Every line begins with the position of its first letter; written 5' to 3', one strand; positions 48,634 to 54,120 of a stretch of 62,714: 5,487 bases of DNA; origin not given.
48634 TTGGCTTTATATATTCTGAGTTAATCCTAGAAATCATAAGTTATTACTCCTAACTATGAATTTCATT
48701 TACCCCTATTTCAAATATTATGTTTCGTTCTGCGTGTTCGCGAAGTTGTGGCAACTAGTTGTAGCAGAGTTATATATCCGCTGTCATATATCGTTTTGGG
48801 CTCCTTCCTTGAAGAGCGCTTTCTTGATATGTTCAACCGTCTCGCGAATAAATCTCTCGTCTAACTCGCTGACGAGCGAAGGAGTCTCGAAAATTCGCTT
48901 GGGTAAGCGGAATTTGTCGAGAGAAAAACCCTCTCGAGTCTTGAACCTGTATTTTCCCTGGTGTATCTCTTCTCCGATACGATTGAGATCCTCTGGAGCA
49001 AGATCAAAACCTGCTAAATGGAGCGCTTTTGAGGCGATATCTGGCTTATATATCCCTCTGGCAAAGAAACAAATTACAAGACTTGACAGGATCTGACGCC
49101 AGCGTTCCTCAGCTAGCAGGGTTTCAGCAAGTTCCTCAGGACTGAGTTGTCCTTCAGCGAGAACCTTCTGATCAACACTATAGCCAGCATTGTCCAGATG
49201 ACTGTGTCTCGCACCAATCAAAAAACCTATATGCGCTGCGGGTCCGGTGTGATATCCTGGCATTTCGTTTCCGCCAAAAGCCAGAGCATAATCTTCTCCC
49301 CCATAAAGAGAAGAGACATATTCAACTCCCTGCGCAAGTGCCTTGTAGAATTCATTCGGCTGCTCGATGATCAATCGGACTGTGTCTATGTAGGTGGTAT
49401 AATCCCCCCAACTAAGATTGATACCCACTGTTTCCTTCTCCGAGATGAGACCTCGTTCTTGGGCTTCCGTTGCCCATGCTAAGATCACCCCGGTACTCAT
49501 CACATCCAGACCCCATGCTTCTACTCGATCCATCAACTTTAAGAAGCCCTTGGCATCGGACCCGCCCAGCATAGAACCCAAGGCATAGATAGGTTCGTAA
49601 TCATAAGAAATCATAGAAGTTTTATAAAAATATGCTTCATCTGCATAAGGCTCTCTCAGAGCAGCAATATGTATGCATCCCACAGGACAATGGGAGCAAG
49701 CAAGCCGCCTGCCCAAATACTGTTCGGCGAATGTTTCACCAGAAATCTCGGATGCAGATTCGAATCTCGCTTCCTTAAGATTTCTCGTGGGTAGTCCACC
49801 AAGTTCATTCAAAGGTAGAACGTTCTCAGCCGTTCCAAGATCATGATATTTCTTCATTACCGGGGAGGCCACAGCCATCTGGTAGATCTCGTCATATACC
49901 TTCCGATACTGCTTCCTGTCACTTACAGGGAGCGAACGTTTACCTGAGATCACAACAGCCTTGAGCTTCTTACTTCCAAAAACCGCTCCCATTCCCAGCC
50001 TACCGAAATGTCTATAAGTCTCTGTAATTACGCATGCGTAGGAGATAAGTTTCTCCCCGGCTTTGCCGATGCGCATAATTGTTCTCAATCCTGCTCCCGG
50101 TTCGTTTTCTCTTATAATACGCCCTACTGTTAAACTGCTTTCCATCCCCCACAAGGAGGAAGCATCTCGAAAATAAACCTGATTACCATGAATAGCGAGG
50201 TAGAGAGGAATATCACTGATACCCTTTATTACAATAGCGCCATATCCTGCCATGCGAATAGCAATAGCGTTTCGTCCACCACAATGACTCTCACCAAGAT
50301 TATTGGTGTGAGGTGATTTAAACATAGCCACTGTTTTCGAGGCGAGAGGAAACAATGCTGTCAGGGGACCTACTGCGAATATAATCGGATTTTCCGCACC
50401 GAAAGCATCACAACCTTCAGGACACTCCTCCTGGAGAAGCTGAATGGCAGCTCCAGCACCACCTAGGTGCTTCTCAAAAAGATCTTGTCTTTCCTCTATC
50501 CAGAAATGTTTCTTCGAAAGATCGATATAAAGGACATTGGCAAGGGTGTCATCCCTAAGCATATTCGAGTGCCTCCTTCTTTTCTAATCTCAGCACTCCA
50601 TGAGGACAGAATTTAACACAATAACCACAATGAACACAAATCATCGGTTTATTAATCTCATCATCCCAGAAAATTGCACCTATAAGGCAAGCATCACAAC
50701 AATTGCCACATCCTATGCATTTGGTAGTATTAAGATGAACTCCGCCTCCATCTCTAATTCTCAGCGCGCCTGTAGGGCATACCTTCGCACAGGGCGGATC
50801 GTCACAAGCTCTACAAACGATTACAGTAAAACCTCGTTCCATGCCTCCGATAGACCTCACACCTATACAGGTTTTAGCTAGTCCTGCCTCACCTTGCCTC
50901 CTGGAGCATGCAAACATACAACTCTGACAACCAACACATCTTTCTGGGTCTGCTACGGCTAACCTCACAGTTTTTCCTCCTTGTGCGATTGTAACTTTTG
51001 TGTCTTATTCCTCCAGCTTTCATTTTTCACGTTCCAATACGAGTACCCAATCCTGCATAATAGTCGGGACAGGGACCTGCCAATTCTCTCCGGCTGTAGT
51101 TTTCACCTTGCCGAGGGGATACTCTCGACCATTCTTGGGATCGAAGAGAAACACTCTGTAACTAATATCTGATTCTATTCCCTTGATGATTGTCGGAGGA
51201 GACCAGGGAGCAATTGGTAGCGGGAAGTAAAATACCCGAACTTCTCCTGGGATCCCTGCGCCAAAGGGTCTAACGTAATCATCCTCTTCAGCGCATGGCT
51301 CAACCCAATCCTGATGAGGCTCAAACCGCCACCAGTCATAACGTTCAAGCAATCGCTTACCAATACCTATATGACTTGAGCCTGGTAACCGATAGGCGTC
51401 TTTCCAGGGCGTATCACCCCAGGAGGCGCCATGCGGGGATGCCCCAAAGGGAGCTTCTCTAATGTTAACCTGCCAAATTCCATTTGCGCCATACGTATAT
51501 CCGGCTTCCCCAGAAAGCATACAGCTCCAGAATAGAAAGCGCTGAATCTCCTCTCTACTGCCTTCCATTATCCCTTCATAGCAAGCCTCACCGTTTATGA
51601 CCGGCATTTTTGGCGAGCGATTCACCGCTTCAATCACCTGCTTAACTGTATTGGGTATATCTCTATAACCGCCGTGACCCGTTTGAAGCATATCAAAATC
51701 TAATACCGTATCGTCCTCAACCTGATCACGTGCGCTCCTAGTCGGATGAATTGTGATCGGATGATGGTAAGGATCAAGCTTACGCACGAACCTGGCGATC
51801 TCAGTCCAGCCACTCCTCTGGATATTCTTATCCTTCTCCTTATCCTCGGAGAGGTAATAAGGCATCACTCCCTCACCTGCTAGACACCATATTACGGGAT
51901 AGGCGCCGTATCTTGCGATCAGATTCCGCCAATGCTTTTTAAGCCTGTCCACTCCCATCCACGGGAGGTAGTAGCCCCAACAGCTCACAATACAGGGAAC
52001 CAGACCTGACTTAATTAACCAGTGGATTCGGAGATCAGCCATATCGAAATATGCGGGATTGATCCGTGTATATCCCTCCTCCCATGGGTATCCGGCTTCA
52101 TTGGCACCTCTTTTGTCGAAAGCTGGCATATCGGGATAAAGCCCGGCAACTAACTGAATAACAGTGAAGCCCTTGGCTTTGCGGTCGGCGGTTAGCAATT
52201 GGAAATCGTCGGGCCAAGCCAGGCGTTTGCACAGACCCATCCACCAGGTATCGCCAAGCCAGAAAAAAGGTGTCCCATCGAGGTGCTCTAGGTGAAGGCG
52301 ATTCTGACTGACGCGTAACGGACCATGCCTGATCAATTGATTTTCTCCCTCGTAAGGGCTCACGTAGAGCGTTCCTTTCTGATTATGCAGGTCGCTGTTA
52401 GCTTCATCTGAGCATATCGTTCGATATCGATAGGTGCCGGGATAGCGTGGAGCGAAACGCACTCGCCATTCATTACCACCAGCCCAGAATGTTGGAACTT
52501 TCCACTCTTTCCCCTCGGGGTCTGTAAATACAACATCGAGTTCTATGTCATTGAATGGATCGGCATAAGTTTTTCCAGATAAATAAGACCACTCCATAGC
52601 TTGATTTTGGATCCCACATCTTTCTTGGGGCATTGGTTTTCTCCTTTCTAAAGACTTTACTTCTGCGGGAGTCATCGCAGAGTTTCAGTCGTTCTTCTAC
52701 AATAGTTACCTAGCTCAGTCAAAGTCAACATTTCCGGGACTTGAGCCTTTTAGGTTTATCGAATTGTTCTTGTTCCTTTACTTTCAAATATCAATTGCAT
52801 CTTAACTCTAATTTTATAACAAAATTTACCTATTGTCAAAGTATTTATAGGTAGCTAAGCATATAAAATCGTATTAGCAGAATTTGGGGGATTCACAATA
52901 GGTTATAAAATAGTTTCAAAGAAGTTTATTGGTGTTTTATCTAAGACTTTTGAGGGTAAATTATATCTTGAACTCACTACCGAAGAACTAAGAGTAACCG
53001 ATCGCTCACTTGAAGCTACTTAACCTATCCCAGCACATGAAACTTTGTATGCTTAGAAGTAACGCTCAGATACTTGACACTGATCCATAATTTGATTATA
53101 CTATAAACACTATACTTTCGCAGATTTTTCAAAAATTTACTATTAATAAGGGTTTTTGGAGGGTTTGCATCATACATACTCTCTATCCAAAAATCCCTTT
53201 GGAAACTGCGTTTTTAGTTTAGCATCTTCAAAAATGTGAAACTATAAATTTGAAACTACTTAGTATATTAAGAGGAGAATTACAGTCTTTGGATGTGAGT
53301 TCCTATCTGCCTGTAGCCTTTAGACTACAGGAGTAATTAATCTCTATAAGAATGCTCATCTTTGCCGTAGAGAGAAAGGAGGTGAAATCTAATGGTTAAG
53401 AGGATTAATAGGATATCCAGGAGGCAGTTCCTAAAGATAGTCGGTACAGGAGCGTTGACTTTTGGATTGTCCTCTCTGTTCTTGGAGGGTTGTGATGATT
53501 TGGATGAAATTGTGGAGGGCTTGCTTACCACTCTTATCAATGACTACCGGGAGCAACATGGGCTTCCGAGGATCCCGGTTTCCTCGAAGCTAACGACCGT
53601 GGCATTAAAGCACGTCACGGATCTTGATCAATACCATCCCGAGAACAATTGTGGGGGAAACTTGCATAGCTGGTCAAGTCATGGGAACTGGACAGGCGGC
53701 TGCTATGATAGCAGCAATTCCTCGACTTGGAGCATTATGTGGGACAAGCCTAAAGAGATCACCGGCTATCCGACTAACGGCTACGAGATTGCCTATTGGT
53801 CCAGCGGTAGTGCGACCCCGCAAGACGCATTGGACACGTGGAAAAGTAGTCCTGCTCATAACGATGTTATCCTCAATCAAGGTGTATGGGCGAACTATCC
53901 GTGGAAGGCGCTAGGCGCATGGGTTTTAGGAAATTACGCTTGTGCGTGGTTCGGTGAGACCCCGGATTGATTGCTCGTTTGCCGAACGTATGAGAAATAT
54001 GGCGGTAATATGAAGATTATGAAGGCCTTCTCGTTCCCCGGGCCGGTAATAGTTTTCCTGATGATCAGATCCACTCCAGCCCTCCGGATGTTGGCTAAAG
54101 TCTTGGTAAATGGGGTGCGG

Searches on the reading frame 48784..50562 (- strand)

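Call 85: search_protein_families(library=pfam, proteins=[window:48784-50562:-], max_evalue=0.00001)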
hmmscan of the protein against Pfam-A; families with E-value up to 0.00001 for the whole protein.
window:48784-50562:- (592 aa): 2 families
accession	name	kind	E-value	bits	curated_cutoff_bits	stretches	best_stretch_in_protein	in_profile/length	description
PF02730.20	AFOR_N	-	1.9e-64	217.5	29.8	1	9-207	2-198/199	Aldehyde ferredoxin oxidoreductase, N-terminal domain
PF01314.23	AFOR_C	-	8.8e-64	216.5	27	1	222-562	2-344/385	Aldehyde ferredoxin oxidoreductase, domains 2 & 3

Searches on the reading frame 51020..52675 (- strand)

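Call 85: search_protein_families(library=pfam, proteins=[window:51020-52675:-], max_evalue=0.00001)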
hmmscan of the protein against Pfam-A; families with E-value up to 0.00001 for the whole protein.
window:51020-52675:- (551 aa): 2 families
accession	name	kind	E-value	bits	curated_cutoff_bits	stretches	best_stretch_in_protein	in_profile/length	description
PF13204.13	Apiosidase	-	4e-68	230.8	26.5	1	123-449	1-319/320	Apiosidase-like, catalytic domain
PF16586.11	DUF5060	-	5.8e-17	62.1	27.2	1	27-88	8-69/70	Domain of unknown function (DUF5060)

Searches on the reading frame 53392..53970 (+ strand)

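Call 86: search_protein_families(library=pfam, proteins=[window:53392-53970:+], max_evalue=0.00001)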
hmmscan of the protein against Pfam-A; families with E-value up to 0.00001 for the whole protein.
window:53392-53970:+ (192 aa): 1 family
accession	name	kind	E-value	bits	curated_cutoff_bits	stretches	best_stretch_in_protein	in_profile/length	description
PF00188.32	CAP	-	1.7e-09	39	21.1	1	48-163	3-93/117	Cysteine-rich secretory protein family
